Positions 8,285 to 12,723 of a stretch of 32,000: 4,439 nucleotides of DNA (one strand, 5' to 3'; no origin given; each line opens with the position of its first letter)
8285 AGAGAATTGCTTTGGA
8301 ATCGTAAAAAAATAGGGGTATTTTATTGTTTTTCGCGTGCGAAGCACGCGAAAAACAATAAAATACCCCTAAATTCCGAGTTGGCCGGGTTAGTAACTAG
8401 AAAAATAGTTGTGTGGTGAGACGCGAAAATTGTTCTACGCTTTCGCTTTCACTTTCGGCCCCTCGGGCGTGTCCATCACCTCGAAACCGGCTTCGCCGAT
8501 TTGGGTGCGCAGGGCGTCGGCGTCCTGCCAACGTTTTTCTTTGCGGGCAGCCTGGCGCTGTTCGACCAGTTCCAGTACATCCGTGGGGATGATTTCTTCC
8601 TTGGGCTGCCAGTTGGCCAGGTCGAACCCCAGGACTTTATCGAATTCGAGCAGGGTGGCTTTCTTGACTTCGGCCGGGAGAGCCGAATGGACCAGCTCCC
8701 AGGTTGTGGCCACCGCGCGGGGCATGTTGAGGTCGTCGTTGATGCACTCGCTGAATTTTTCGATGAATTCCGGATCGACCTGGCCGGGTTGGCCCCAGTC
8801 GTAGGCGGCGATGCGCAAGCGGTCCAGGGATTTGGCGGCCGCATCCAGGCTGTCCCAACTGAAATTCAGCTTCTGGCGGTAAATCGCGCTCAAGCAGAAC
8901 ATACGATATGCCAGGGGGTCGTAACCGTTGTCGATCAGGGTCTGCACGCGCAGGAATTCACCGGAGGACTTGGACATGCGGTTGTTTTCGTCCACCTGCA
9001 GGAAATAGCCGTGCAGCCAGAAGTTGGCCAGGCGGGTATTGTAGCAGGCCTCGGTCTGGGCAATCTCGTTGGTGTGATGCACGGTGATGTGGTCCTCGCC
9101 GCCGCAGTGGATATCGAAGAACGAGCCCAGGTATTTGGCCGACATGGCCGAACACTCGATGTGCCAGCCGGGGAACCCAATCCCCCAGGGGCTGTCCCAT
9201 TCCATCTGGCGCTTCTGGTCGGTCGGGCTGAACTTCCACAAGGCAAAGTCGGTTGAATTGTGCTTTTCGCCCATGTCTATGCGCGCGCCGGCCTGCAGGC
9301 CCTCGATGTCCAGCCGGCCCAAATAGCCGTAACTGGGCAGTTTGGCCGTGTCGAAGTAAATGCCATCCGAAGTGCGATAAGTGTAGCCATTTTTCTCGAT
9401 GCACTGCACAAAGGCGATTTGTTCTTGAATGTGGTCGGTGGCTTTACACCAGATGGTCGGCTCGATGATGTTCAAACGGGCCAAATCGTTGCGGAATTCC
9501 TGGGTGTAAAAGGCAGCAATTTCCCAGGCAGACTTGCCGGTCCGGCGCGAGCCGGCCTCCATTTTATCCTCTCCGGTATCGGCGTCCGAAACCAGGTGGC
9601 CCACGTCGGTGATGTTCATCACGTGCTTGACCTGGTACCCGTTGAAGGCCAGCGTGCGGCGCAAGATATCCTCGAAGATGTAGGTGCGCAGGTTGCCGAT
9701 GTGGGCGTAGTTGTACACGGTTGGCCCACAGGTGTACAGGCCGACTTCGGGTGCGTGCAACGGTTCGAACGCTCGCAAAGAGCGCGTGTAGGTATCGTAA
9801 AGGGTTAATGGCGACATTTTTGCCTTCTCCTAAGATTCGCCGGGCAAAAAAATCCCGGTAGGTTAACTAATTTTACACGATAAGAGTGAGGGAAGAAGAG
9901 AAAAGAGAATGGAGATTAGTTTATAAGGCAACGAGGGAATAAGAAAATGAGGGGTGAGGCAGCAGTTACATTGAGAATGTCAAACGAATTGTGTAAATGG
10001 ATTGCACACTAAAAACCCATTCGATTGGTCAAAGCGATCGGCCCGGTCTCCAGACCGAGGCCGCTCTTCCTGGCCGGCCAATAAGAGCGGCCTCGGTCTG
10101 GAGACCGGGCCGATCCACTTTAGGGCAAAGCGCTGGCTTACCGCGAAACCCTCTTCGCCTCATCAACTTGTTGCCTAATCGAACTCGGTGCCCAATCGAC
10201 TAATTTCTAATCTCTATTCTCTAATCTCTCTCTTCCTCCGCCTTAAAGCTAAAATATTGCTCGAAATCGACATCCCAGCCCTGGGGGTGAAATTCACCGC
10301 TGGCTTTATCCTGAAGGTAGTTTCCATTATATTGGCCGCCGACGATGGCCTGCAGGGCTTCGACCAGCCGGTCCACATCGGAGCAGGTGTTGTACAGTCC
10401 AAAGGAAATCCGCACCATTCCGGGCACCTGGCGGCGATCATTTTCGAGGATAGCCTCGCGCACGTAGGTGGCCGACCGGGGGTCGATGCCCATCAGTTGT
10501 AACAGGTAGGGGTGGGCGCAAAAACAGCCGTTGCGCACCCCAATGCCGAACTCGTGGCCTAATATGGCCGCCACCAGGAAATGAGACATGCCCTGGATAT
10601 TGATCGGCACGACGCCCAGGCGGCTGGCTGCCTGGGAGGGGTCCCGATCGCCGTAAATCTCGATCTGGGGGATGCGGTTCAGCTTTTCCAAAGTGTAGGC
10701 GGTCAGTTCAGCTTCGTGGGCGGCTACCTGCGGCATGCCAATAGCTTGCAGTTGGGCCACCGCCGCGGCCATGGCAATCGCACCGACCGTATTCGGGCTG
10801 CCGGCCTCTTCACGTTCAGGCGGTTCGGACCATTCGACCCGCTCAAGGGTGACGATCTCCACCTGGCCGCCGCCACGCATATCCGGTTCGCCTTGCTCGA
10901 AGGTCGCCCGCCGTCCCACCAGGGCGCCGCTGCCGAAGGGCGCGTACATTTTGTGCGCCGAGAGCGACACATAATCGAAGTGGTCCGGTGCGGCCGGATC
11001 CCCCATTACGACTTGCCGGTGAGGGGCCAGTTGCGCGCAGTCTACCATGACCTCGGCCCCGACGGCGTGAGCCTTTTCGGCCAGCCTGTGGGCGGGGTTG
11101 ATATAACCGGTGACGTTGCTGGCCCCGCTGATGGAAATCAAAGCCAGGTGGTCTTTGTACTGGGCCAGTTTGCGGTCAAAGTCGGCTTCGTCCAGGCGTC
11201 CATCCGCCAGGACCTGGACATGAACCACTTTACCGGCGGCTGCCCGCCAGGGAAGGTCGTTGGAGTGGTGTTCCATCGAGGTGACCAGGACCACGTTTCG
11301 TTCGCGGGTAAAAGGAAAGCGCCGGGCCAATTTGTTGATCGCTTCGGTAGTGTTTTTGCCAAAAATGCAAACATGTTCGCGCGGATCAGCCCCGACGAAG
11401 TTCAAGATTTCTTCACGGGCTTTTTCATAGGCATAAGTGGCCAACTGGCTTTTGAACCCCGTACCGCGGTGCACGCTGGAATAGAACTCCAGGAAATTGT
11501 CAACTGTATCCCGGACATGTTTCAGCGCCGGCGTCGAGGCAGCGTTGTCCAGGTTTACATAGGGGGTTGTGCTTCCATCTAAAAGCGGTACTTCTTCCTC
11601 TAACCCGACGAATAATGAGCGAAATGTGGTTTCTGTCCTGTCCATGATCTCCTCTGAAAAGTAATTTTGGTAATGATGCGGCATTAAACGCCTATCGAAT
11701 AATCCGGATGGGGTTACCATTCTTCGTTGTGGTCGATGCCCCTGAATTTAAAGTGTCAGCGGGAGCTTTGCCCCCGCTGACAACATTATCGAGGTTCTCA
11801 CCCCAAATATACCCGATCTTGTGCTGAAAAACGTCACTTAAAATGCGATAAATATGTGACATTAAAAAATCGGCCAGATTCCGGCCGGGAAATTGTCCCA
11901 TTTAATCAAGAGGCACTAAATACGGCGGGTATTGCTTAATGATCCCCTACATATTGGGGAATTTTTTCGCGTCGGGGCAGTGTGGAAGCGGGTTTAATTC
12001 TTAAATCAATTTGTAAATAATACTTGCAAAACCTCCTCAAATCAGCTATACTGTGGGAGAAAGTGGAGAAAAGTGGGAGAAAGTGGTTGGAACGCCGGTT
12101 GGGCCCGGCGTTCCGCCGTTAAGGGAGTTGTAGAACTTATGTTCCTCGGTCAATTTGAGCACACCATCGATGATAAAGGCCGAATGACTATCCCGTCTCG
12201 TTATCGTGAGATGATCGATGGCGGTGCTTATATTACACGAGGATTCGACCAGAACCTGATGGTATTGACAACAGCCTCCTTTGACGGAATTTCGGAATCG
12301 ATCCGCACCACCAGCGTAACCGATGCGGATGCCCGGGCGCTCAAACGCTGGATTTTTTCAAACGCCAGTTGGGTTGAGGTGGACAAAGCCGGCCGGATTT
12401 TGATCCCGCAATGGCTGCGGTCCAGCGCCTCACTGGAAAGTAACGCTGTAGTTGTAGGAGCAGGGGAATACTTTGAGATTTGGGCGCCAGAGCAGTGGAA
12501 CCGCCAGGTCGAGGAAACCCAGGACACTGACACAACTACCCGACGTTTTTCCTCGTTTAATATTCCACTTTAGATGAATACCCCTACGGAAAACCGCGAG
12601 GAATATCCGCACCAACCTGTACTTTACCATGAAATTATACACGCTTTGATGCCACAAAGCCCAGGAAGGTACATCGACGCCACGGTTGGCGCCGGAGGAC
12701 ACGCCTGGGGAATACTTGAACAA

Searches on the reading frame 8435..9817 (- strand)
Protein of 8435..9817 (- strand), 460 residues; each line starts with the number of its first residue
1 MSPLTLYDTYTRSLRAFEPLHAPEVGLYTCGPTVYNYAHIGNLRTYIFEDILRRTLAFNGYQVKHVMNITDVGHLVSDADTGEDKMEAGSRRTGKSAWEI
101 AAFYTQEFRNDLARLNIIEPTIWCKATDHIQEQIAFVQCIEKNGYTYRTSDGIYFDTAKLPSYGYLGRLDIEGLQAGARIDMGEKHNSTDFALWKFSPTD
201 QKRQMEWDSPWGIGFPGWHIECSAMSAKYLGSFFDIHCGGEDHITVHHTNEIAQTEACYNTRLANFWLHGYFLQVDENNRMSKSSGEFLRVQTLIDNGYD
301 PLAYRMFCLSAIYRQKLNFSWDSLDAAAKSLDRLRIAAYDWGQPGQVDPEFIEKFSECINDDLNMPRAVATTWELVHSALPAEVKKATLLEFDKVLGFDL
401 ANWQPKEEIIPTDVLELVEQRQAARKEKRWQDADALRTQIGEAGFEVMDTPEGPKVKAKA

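Call 7: search_protein_families(library=pfam, proteins=[window:8435-9817:-])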
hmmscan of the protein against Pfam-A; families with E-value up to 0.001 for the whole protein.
window:8435-9817:- (460 aa): 3 families
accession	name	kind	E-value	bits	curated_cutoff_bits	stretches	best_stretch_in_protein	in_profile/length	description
PF01406.26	tRNA-synt_1e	-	4.8e-89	299.1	27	1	17-327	2-299/301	tRNA synthetases class I (C) catalytic domain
PF09334.17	tRNA-synt_1g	-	2e-08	33.9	20.1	1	35-158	11-125/391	tRNA synthetases class I (M)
PF23493.1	CysS_C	-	8.7e-08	32.6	23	1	411-451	5-45/51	Cysteinyl-tRNA ligase anticodon binding domain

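Call 10: find_encoding_contigs(protein=window:8435-9817:-, flank=10000, max_places=6)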
Protein window:8435-9817:- (460 aa): no gene with exactly this product is on record in the collection.

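Call 11: find_related_loci(query=window:8435-9817:-, collection=genome_contigs, flank=10000)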
Query window:8435-9817:- (460 aa) in genome_contigs; peptide patterns used: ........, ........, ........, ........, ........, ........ (x = any residue, [..] = any of these).
599 stretches matched a pattern (row limit reached: there are more); 594 encode a relative of the query (tblastn E <= 1e-3); the best 80 are kept; 80 distinct loci.
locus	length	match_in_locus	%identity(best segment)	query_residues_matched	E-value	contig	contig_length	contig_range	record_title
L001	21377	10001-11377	80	1-459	0e+0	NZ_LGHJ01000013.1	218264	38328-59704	Bellilinea caldifistulae strain GOMI-1 contig_7, whole genome shotgun sequence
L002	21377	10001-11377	80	1-459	0e+0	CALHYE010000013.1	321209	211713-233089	MAG: uncultured Bellilinea sp. isolate N1_Bin_Bin_197_sub_3 genome assembly, contig: c_000000748568, whole genome shotgu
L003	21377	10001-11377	78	1-459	0e+0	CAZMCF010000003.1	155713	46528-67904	MAG TPA_asm: uncultured Anaerolinea sp. isolate binchicken_co107_434 genome assembly, contig: NODE_183_length_155713_cov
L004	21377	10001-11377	77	1-459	0e+0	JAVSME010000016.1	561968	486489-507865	MAG: Bellilinea sp. isolate OMB012 c_000000000003, whole genome shotgun sequence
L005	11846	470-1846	77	1-459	0e+0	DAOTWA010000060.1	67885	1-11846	MAG TPA_asm: Anaerolineaceae bacterium isolate H111_98 k127_93973, whole genome shotgun sequence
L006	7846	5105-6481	76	1-459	0e+0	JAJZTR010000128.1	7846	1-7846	MAG: Chloroflexota bacterium isolate SKS3.bin85 NODE_15720_length_7846_cov_2.845965, whole genome shotgun sequence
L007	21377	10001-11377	75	1-459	0e+0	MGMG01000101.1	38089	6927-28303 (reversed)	MAG: Chloroflexi bacterium GWB2_54_36 gwb2_scaffold_974, whole genome shotgun sequence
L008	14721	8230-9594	77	4-459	0e+0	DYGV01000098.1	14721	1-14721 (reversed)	MAG TPA_asm: Anaerolinea thermophila isolate BE2012_54_8 Afr_mines_BE2012_1854_length_14721_cov_3_010228, whole genome s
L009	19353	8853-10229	75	1-460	0e+0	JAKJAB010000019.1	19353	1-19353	MAG: Chloroflexota bacterium isolate UR.bin85 NODE_19_length_19353_cov_2.351058, whole genome shotgun sequence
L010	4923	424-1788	75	4-459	0e+0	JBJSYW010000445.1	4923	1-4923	MAG: Chloroflexota bacterium isolate samp_4434_semibin_103 samp_4434_1466703, whole genome shotgun sequence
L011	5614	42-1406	74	4-459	0e+0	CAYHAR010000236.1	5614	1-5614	MAG TPA_asm: uncultured Anaerolineae bacterium isolate ERP119294_co1_453 genome assembly, contig: NODE_22457_length_5614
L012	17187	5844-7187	76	6-454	0e+0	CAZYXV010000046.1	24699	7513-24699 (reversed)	MAG TPA_asm: uncultured Anaerolineae bacterium isolate binchicken_co26_194 genome assembly, contig: NODE_2829_length_246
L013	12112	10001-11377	73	1-460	0e+0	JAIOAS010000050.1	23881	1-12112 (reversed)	MAG: Chloroflexota bacterium isolate S1bins155 c_000000000050, whole genome shotgun sequence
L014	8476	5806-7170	75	4-459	0e+0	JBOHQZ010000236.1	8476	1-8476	MAG: bacterium isolate SD8033_maxbin2.bin.2_sub NODE_2336_length_8476_cov_3.053539, whole genome shotgun sequence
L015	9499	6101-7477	74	1-459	0e+0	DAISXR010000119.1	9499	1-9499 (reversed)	MAG TPA_asm: Anaerolineaceae bacterium isolate CTOTU7689 NODE_11362_length_9499_cov_8.942291, whole genome shotgun seque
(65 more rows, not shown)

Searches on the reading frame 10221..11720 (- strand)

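Call 7: search_protein_families(library=pfam, proteins=[window:10221-11720:-])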
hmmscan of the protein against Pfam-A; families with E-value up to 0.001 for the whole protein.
window:10221-11720:- (499 aa): 1 family
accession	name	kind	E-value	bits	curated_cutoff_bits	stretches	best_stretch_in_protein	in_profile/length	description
PF00266.25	Aminotran_5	-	1.4e-80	271.5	21.5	1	55-452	1-371/371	Aminotransferase class-V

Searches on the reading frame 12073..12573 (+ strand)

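Call 67: search_protein_families(library=pfam, proteins=[window:12073-12573:+], max_evalue=0.01)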
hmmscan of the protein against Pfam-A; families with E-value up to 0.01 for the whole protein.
window:12073-12573:+ (166 aa): 1 family
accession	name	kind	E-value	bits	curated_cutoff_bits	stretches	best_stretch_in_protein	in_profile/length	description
PF02381.23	MraZ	-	6.5e-31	106.6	23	2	94-155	1-65/72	MraZ protein, putative antitoxin-like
